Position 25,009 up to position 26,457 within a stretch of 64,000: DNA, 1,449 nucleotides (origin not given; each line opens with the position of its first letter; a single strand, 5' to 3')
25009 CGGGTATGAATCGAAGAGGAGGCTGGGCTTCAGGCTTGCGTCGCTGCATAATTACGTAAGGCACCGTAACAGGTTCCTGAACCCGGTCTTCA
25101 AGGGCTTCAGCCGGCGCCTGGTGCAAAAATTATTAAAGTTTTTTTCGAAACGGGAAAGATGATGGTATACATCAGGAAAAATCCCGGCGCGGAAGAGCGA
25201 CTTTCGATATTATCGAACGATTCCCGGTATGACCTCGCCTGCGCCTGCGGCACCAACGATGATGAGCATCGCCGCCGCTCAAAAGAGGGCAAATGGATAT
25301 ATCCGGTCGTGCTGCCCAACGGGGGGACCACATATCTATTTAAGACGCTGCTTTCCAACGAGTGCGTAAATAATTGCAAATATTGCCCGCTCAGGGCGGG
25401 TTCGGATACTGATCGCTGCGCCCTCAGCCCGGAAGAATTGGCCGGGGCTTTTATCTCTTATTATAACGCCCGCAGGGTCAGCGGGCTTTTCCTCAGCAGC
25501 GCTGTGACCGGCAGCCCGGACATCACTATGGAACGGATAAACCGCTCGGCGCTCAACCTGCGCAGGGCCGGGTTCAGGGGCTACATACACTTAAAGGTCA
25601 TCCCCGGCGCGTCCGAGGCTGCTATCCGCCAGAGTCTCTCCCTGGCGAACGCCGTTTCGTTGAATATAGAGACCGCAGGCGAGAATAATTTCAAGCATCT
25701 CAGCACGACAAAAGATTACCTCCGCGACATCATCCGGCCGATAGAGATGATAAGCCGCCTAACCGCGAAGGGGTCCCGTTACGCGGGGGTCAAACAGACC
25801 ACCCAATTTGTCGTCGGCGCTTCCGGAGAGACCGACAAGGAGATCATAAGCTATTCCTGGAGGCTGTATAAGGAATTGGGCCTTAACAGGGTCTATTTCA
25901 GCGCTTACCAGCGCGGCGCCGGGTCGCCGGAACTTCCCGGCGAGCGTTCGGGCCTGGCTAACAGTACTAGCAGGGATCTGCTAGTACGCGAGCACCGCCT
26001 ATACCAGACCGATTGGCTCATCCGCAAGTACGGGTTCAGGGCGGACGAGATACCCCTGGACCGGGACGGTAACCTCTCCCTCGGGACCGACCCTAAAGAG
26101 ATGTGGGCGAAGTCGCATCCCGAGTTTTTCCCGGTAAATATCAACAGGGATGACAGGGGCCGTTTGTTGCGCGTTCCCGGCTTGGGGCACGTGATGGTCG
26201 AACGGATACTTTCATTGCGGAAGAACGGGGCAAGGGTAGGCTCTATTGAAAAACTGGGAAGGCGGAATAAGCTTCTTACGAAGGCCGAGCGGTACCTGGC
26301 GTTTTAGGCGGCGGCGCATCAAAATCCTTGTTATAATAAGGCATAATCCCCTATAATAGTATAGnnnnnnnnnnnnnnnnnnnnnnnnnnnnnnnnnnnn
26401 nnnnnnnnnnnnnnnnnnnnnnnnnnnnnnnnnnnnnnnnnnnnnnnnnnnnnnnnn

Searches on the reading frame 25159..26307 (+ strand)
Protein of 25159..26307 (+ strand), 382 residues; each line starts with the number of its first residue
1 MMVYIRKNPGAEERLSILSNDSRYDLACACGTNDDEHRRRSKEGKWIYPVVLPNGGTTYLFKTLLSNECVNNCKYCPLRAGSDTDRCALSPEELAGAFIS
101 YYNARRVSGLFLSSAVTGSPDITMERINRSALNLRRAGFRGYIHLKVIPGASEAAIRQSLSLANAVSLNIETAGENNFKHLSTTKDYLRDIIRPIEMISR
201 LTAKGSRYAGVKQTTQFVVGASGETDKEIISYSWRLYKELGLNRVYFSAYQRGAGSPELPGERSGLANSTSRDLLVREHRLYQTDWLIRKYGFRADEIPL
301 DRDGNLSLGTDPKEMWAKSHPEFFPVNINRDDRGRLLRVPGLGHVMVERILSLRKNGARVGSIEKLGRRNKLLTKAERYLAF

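Call 3: search_protein_families(library=pfam, proteins=[window:25159-26307:+])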
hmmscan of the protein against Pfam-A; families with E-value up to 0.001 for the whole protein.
window:25159-26307:+ (382 aa): 1 family
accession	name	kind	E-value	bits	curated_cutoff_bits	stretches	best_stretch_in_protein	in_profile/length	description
PF04055.27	Radical_SAM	-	7.7e-06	26.6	29.5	1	65-229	3-159/166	Radical SAM superfamily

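Call 4: search_protein_families(library=ncbifam, proteins=[window:25159-26307:+])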
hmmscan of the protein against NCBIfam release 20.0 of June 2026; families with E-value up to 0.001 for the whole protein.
window:25159-26307:+ (382 aa): 1 family
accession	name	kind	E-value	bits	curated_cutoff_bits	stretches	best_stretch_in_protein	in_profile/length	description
TIGR03916.1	rSAM_link_UDG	hypoth_equivalog_domain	2.1e-81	274.2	343.5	1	12-368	2-362/415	putative DNA modification/repair radical SAM protein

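Call 6: find_homologous_proteins(query=window:25159-26307:+)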
Query window:25159-26307:+ (382 aa): 7779 proteins with E <= 0.001 among 8000 candidates; the best 120 are listed.
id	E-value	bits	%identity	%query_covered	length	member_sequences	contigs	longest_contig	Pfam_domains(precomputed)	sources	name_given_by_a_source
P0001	8.8e-255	863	100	100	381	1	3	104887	PF04055.28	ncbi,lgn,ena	-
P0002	3.9e-228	775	90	100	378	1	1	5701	-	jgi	jgi:predicted DNA-binding helix-hairpin-helix protein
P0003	1.0e-226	770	90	100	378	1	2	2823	-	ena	-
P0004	3.5e-221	752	87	100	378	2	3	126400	-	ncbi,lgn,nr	ncbi:MAG: radical SAM protein [Candidatus Omnitrophica bacterium]|nr:radical SAM protein [Candidatus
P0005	4.3e-208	709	90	91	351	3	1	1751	PF04055.28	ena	-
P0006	5.7e-199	679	80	100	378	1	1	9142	-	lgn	-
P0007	1.7e-197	674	77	100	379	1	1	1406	-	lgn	-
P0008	3.1e-197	673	76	100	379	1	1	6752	-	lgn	-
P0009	4.7e-197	673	79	97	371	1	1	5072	PF04055.28,PF12836.14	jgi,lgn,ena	-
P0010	1.6e-196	671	77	100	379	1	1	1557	PF12836.14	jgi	jgi:predicted DNA-binding helix-hairpin-helix protein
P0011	2.7e-196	670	77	100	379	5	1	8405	PF12836.14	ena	-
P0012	4.9e-196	669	78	100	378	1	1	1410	-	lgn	-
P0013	7.3e-196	669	77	100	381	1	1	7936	PF04055.28,PF12836.14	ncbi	-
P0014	1.5e-194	664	77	100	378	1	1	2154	PF12836.14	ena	-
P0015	2.9e-194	663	76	100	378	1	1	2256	PF04055.28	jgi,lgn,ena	-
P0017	1.1e-193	662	77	100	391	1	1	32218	PF12836.14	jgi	jgi:predicted DNA-binding helix-hairpin-helix protein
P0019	4.0e-193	660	78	100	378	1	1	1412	PF12836.14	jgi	jgi:predicted DNA-binding helix-hairpin-helix protein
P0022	1.6e-192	658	76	100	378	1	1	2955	PF12836.14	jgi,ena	-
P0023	2.1e-192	657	76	100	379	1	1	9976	PF12836.14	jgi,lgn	jgi:predicted DNA-binding helix-hairpin-helix protein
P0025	3.3e-192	657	75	100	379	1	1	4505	PF12836.14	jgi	-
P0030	5.7e-191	653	74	100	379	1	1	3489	PF04055.28,PF12836.14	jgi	-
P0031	5.8e-191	653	74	100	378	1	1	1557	PF04055.28,PF12836.14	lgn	-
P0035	1.3e-190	651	75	99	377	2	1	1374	PF04055.28,PF12836.14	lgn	-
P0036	1.8e-190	651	57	92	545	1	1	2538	PF04055.28,PF12836.14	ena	-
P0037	2.1e-190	651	74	99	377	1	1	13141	PF04055.28,PF12836.14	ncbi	ncbi:MAG: helix-hairpin-helix domain-containing protein [Candidatus Omnitrophota bacterium]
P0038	2.8e-190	650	75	100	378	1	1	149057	PF12836.14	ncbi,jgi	ncbi:MAG: helix-hairpin-helix domain-containing protein [Candidatus Omnitrophota bacterium]|jgi:pred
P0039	3.0e-190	650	75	99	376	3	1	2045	PF12836.14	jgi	jgi:predicted DNA-binding helix-hairpin-helix protein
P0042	8.7e-190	649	74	100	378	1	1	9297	PF12836.14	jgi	-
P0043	1.1e-189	648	76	97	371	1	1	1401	PF12836.14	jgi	jgi:predicted DNA-binding helix-hairpin-helix protein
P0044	2.9e-189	647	75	99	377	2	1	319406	PF04055.28,PF12836.14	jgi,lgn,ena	-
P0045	3.3e-189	647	75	100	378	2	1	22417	PF12836.14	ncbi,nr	ncbi:MAG: helix-hairpin-helix domain-containing protein [Candidatus Omnitrophica bacterium]|nr:helix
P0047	6.1e-189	646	75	100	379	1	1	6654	PF12836.14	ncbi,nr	ncbi:MAG: helix-hairpin-helix domain-containing protein [Candidatus Omnitrophica bacterium]|nr:helix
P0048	8.6e-189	645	74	100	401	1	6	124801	PF04055.28,PF12836.14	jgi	-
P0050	2.2e-188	644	74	99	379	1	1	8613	PF04055.28,PF12836.14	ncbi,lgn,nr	ncbi:MAG: helix-hairpin-helix domain-containing protein [Kiritimatiellia bacterium]|nr:helix-hairpin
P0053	3.7e-188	643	75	100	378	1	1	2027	PF12836.14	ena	-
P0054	6.9e-188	642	75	100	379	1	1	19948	PF12836.14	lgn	-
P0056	1.4e-187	641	74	100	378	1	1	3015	PF12836.14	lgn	-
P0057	2.4e-187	641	74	100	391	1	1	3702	PF12836.14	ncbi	-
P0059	5.8e-187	639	76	97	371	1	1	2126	PF04055.28,PF12836.14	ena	-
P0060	7.5e-187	639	74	100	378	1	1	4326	PF12836.14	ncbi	-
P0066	4.3e-186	637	73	100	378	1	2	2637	PF12836.14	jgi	jgi:predicted DNA-binding helix-hairpin-helix protein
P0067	4.5e-186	637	74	100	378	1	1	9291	PF12836.14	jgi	jgi:predicted DNA-binding helix-hairpin-helix protein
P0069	9.0e-186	636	72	100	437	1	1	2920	PF04055.28,PF12836.14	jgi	-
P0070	9.1e-186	636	75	97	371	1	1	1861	PF04055.28,PF12836.14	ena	-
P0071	1.1e-185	635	73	100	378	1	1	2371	PF12836.14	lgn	-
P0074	2.4e-185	634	73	100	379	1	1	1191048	-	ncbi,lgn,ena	-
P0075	3.2e-185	634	74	100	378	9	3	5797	PF04055.28,PF12836.14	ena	-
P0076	3.2e-185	634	73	100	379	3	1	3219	PF04055.28,PF12836.14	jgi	jgi:predicted DNA-binding helix-hairpin-helix protein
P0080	4.9e-185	633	73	100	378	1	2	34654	PF04055.28,PF12836.14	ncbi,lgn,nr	ncbi:MAG: helix-hairpin-helix domain-containing protein [Candidatus Omnitrophota bacterium]|nr:helix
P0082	7.4e-185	633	73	100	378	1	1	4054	PF12836.14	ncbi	-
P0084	7.9e-185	632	74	95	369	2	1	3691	PF12836.14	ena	-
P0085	1.9e-184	631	73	100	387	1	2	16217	PF04055.28,PF12836.14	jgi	-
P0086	2.0e-184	631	72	100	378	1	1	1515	PF04055.28,PF12836.14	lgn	-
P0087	2.6e-184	631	73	100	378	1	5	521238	PF04055.28,PF12836.14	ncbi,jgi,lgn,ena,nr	ncbi:MAG TPA: radical SAM protein [Candidatus Omnitrophota bacterium]|nr:radical SAM protein [Candid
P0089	3.2e-184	630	74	99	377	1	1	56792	PF04055.28,PF12836.14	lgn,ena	-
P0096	3.8e-183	627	72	100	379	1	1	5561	PF04055.28,PF12836.14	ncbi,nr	ncbi:MAG: helix-hairpin-helix domain-containing protein [Candidatus Omnitrophica bacterium]|nr:helix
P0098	7.7e-183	626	74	99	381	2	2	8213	PF12836.14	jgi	jgi:predicted DNA-binding helix-hairpin-helix protein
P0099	8.7e-183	626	73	100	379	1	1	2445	PF04055.28,PF12836.14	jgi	-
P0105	2.2e-182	624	73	100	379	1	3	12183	PF12836.14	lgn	-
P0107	2.9e-182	624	74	97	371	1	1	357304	PF04055.28,PF12836.14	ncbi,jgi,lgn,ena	ncbi:MAG: helix-hairpin-helix domain-containing protein [Candidatus Omnitrophota bacterium]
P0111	6.0e-182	623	73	100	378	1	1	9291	PF12836.14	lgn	-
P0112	1.2e-181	622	73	100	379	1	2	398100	PF04055.28,PF12836.14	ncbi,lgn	ncbi:MAG: helix-hairpin-helix domain-containing protein [Candidatus Omnitrophota bacterium]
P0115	3.0e-181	621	72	100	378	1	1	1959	PF12836.14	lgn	-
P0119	1.4e-180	618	71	100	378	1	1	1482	PF04055.28,PF12836.14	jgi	jgi:predicted DNA-binding helix-hairpin-helix protein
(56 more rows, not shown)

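Call 15: find_related_loci(query=window:25159-26307:+, collection=metagenome_contigs, flank=8000)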
Query window:25159-26307:+ (382 aa) in metagenome_contigs; peptide patterns used: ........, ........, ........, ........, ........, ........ (x = any residue, [..] = any of these).
530 stretches matched a pattern; 320 encode a relative of the query (tblastn E <= 1e-3); the best 80 are kept; 80 distinct loci.
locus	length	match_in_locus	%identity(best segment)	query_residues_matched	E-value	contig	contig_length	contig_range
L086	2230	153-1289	76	1-382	0e+0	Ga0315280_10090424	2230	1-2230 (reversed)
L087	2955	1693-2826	76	2-382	0e+0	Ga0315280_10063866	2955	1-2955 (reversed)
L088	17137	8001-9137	75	1-382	0e+0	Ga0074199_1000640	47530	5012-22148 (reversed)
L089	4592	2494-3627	76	2-382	0e+0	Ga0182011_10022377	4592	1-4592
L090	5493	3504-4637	75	2-382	0e+0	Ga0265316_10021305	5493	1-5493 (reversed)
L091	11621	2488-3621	75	2-382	0e+0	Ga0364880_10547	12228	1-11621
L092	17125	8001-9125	75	5-382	0e+0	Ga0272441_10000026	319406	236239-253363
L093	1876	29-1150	76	1-377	0e+0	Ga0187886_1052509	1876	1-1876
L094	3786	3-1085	77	19-382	0e+0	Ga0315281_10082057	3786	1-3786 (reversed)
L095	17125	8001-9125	75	5-382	0e+0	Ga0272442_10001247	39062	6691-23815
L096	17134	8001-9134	74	2-382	0e+0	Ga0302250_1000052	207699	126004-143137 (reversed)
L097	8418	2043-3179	75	1-382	0e+0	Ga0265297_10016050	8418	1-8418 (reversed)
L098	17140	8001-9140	74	1-382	0e+0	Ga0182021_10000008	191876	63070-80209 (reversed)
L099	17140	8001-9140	74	1-382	0e+0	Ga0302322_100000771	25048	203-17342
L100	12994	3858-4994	73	1-382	0e+0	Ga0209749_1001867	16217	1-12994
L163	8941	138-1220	42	11-382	6e-84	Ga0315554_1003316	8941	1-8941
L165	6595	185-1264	41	12-382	8e-82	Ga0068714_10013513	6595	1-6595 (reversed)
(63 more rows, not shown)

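Call 29: search_solved_structures(query=window:25159-26307:+, max_evalue=1)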
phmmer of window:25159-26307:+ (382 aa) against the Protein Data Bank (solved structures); distinct sequences matched with E-value up to 1: 2.
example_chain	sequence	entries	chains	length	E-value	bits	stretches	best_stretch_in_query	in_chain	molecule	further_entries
4wcx_A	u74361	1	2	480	0.055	15.9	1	58-94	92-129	Biotin and thiamin synthesis associated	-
4rtb_A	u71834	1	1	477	0.22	13.8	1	60-94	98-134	HydG protein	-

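Call 35: search_protein_families(library=ncbifam, proteins=[L163:132-1322:+, L165:164-1363:+, L165:1736-2872:+, P0074, P0087], max_evalue=0.00001)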
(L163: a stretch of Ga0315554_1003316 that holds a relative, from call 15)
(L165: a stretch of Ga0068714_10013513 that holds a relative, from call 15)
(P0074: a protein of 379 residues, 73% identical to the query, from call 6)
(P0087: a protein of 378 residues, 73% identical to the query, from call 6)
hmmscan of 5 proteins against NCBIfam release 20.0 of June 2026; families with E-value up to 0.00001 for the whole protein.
L163:132-1322:+ (396 aa): 3 families
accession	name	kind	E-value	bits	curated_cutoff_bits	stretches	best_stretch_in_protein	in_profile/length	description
TIGR03916.1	rSAM_link_UDG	hypoth_equivalog_domain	5.4e-104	348.6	343.5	1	3-373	1-386/415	putative DNA modification/repair radical SAM protein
TIGR02351.2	thiH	equivalog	8.1e-07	28.4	380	1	43-143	68-164/364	2-iminoacetate synthase ThiH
TIGR01259.1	comE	subfamily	2e-06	27.8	152.35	1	308-350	60-103/120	comEA protein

L165:164-1363:+ (399 aa): 5 families
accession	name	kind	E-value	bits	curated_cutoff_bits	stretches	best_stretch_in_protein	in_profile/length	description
TIGR03916.1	rSAM_link_UDG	hypoth_equivalog_domain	9.6e-103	344.5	343.5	1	7-375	1-384/415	putative DNA modification/repair radical SAM protein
TIGR01259.1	comE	subfamily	7.1e-08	32.5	152.35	1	312-357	60-106/120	comEA protein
TIGR02351.2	thiH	equivalog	2.9e-07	29.9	380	1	47-131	68-151/364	2-iminoacetate synthase ThiH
NF053743.1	LipS2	equivalog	5.2e-06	26.1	270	0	56-273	28-232/292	LipS2 family lipoyl synthase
TIGR00426.1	TIGR00426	subfamily_domain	7.6e-06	25.9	53.1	0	312-355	8-53/69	competence protein ComEA helix-hairpin-helix repeat region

L165:1736-2872:+ (378 aa): 4 families
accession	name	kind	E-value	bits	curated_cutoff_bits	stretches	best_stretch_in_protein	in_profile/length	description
TIGR03151.1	enACPred_II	equivalog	3.6e-82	276.1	453.1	1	13-251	1-239/307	enoyl-[acyl-carrier-protein] reductase FabK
TIGR01302.1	IMP_dehydrog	equivalog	7.9e-11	41.5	481.5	0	169-215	323-369/450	IMP dehydrogenase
TIGR02814.1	pfaD_fam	subfamily_domain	1.6e-09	37.1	449.25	0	19-84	14-82/444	PfaD family polyunsaturated fatty acid/polyketide biosynthesis protein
NF005311.0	PRK06843.1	equivalog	2.8e-08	33.1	779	0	11-70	30-88/404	inosine 5-monophosphate dehydrogenase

P0074 (379 aa): 1 family
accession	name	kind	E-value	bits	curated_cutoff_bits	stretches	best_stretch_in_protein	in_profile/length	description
TIGR03916.1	rSAM_link_UDG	hypoth_equivalog_domain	1.5e-82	277.9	343.5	1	12-377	2-374/415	putative DNA modification/repair radical SAM protein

P0087 (378 aa): 1 family
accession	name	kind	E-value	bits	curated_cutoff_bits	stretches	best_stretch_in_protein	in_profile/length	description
TIGR03916.1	rSAM_link_UDG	hypoth_equivalog_domain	2.3e-83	280.7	343.5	1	11-376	2-374/415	putative DNA modification/repair radical SAM protein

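Call 36: search_protein_families(library=pfam, proteins=[window:25159-26307:+, L163:132-1322:+], max_evalue=1)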
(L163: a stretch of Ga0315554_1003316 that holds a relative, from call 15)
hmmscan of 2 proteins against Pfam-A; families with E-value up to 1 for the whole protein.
window:25159-26307:+ (382 aa): 2 families
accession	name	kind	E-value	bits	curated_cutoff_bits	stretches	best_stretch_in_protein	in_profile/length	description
PF04055.27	Radical_SAM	-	7.7e-06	26.6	29.5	1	65-229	3-159/166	Radical SAM superfamily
PF12836.13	HHH_3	-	0.0011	19.5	27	1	326-371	6-51/65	Helix-hairpin-helix motif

L163:132-1322:+ (396 aa): 8 families
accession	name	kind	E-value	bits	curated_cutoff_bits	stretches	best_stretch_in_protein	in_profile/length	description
PF12836.13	HHH_3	-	2.8e-12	47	27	1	308-350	6-49/65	Helix-hairpin-helix motif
PF04055.27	Radical_SAM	-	5.1e-10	40.2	29.5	1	52-223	2-164/166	Radical SAM superfamily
PF00633.29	HHH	-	7.2e-07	29.2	24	1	310-334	5-29/30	Helix-hairpin-helix motif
PF13353.11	Fer4_12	-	6.8e-05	23.6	22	1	51-168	9-122/137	4Fe-4S single cluster domain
PF14520.12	HHH_5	-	0.00088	20.1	27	1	312-336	31-55/57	Helix-hairpin-helix domain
PF12826.13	HHH_2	-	0.011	16.3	27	1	311-339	30-58/64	Helix-hairpin-helix motif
PF21176.3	RecR_HhH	-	0.095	13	27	1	316-332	6-22/45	RecR, helix-hairpin-helix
PF14716.13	HHH_8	-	0.26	12.1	30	1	312-337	46-69/73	Helix-hairpin-helix domain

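Call 49: predict_structure(alignment_id=A4)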
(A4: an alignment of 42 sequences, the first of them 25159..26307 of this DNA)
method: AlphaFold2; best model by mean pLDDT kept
length: 382 residues; sequences in the alignment: 42
mean_pLDDT: 69.0   pTM: 0.61
mean pLDDT of the five models: 69.0, 68.5, 66.5, 64.7, 63.8
residues with pLDDT >= 90: 80; 70-90: 132; 50-70: 70; < 50: 100
segments of 3 or more residues with pLDDT < 50: 1-45, 49-57, 66-75, 172-184, 220-222, 250-269
pLDDT, mean of each block of 10 residues (from residue 1): 31 39 35 39 48 47 48 47 58 79 73 67 85 90 83 92 83 41 54 80 87 68 67 69 60 37 41 67 83 90 86 93 95 95 90 92 86 91 94
secondary structure, 60 per line:
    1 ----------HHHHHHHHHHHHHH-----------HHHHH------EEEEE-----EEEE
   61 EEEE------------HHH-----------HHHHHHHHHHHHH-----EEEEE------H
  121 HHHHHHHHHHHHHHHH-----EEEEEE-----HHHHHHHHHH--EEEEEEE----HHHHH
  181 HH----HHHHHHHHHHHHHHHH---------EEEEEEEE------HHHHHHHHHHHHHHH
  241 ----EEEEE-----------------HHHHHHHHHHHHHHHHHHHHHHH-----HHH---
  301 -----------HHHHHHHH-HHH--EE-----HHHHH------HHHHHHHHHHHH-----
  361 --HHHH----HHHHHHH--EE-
elements in order: H11-24 H36-40 E47-51 E57-64 H91-103 E109-113 H120-136 E142-147 H153-162 E165-171 H176-182 H187-202 E212-219 H226-240 E245-249 H267-289 H312-319 H333-337 H344-355 H363-366 H371-377

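Call 53: fold_search(model_id=the predicted structure, library=pdb)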
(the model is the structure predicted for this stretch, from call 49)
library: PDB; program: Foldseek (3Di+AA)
matches with E <= 10: 1295; with E <= 0.001: 13
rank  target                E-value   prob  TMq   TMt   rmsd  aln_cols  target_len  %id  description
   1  3c8f                  4.4e-06  1.00  0.37  0.53   7.0       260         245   13  4Fe-4S-Pyruvate formate-lyase Activating Enzyme with partially disordered AdoMet (released 2008-10-28)
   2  8trw_A                5.3e-06  1.00  0.36  0.46  11.2       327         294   14  Structure of human LIAS (released 2025-06-11)
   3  8fo0                  5.6e-06  1.00  0.36  0.53   6.7       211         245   16  The structure of a crystallizable variant of E. coli pyruvate formate-lyase activating enzyme bound to a partially cleav (released 2023-05-24)
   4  3cb8_A                1.0e-05  1.00  0.34  0.48   7.3       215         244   15  4Fe-4S-Pyruvate formate-lyase activating enzyme in complex with AdoMet and a peptide substrate (released 2008-10-28)
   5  8tsk_A                4.2e-05  1.00  0.38  0.48  10.7       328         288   14  Structure of human LIAS in the presence of 5'-deoxyadenosine and octanoyl-modified peptide (released 2025-06-11)
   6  8tsk_B                6.4e-05  1.00  0.37  0.47   9.7       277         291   14  Structure of human LIAS in the presence of 5'-deoxyadenosine and octanoyl-modified peptide (released 2025-06-11)
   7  4u0p                  6.7e-05  1.00  0.37  0.48   9.9       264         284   16  The Crystal Structure of Lipoyl Synthase in Complex with S-Adenosyl Homocysteine (released 2014-08-20)
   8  8ugo_B                1.2e-04  1.00  0.35  0.43  10.0       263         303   13  Structure of the complex between Human LIAS and H-protein in the presence of 5'-deoxyadenosine (released 2025-07-09)
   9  8v0j_B                1.5e-04  1.00  0.35  0.43  10.3       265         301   12  Structure of the complex between Human LIAS and H-protein in the presence of s-adenosyl-l-methionine (released 2025-08-20)
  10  9c19_B                1.6e-04  1.00  0.35  0.44  10.2       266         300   13  Structure of human LIAS (released 2025-07-09)
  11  8ugo_A                1.7e-04  1.00  0.35  0.44  10.3       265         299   12  Structure of the complex between Human LIAS and H-protein in the presence of 5'-deoxyadenosine (released 2025-07-09)
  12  9c19_A                2.3e-04  1.00  0.35  0.43  10.2       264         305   14  Structure of human LIAS (released 2025-07-09)
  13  4u0o                  5.0e-04  1.00  0.36  0.49   8.3       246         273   16  Crystal structure of Thermosynechococcus elongatus Lipoyl Synthase 2 complexed with MTA and DTT (released 2014-08-20)
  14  5exi                  1.2e-03  1.00  0.37  0.49   8.9       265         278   15  Crystal structure of M. tuberculosis lipoyl synthase at 2.28 A resolution (released 2016-08-10)
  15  5exk_E                1.3e-03  1.00  0.35  0.44   9.2       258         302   16  Crystal structure of M. tuberculosis lipoyl synthase with 6-thiooctanoyl peptide intermediate (released 2016-08-10)
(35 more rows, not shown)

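Call 69: search_protein_families(library=pfam, alignment_id=A5, max_evalue=0.001)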
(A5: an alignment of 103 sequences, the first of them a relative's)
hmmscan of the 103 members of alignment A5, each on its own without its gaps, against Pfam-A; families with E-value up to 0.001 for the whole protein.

A. member 1, L086:1656-2228:+ (191 aa): 2 families
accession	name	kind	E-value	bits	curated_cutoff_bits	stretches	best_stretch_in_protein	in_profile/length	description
PF00270.35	DEAD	-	2.3e-34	119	26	1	65-191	1-127/167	DEAD/DEAH box helicase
PF04851.21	ResIII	-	0.00011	22.7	22.5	1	79-190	24-134/164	Type III restriction enzyme, res subunit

B. families by the number of members that match (of 103 scanned): 152 families (the first 25 are shown)
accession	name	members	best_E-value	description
PF00724.26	Oxidored_FMN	5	2.9e-54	NADH:flavin oxidoreductase / NADH oxidase family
PF00977.27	His_biosynth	5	3.4e-07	Histidine biosynthesis protein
PF07719.23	TPR_2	4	1.1e-24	Tetratricopeptide repeat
PF14559.12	TPR_19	4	1.9e-23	Tetratricopeptide repeat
PF13432.12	TPR_16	4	2.6e-20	Tetratricopeptide repeat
PF00515.34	TPR_1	4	3.7e-18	Tetratricopeptide repeat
PF13428.12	TPR_14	4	2.6e-17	Tetratricopeptide repeat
PF13181.12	TPR_8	4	5.3e-16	Tetratricopeptide repeat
PF13431.12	TPR_17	4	3.6e-15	Tetratricopeptide repeat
PF13424.12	TPR_12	4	4.9e-14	Tetratricopeptide repeat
PF13371.12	TPR_9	4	1.2e-13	Tetratricopeptide repeat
PF13174.12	TPR_6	4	2.9e-12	Tetratricopeptide repeat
PF12895.13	ANAPC3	4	1.8e-11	Anaphase-promoting complex, cyclosome, subunit 3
PF13176.12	TPR_7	4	4.9e-11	Tetratricopeptide repeat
PF14561.12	TPR_20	4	9.9e-10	Tetratricopeptide repeat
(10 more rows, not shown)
